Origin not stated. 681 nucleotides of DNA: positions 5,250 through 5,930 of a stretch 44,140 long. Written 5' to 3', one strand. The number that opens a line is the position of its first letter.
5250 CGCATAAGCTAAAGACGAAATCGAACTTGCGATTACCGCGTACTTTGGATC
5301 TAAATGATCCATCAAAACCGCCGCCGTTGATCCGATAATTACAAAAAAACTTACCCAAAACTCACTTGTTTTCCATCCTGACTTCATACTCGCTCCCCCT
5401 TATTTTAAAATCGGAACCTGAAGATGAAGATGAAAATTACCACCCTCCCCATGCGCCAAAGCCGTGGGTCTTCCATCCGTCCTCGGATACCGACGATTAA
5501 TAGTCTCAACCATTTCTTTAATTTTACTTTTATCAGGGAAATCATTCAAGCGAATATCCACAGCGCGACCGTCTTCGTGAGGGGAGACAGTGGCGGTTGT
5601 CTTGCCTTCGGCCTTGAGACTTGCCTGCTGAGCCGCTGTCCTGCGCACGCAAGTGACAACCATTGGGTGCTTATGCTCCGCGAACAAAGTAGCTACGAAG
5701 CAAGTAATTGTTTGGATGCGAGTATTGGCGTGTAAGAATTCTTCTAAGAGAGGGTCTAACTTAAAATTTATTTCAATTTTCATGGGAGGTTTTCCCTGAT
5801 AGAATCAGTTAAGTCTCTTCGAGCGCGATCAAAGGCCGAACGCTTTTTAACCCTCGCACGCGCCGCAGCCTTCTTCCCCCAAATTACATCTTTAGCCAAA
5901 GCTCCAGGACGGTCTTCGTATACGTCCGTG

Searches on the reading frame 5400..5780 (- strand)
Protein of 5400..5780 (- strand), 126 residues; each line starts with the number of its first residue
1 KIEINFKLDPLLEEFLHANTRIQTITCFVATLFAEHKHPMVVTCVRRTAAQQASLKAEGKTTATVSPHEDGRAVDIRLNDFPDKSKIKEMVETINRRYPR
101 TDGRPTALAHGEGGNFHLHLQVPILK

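Call 82: search_protein_families(library=pfam, proteins=[window:5400-5780:-], max_evalue=0.001)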
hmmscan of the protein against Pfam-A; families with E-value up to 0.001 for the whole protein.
window:5400-5780:- (126 aa): 1 family
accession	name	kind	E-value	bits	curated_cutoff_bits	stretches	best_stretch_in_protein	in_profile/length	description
PF18979.5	DUF5715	-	2.7e-05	24.3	26.8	1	36-88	77-128/171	Family of unknown function (DUF5715)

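Call 83: search_protein_families(library=phrogs, proteins=[window:5400-5780:-], max_evalue=0.01)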
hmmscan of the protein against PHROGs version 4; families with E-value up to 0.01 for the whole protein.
window:5400-5780:- (126 aa): 1 family
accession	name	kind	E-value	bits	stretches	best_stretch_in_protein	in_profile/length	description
phrog_465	-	lysis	8.8e-06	26.2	1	34-76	69-113/292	endolysin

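Call 84: search_solved_structures(query=window:5400-5780:-, max_evalue=1)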
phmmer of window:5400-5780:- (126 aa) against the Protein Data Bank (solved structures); distinct sequences matched with E-value up to 1: 0.
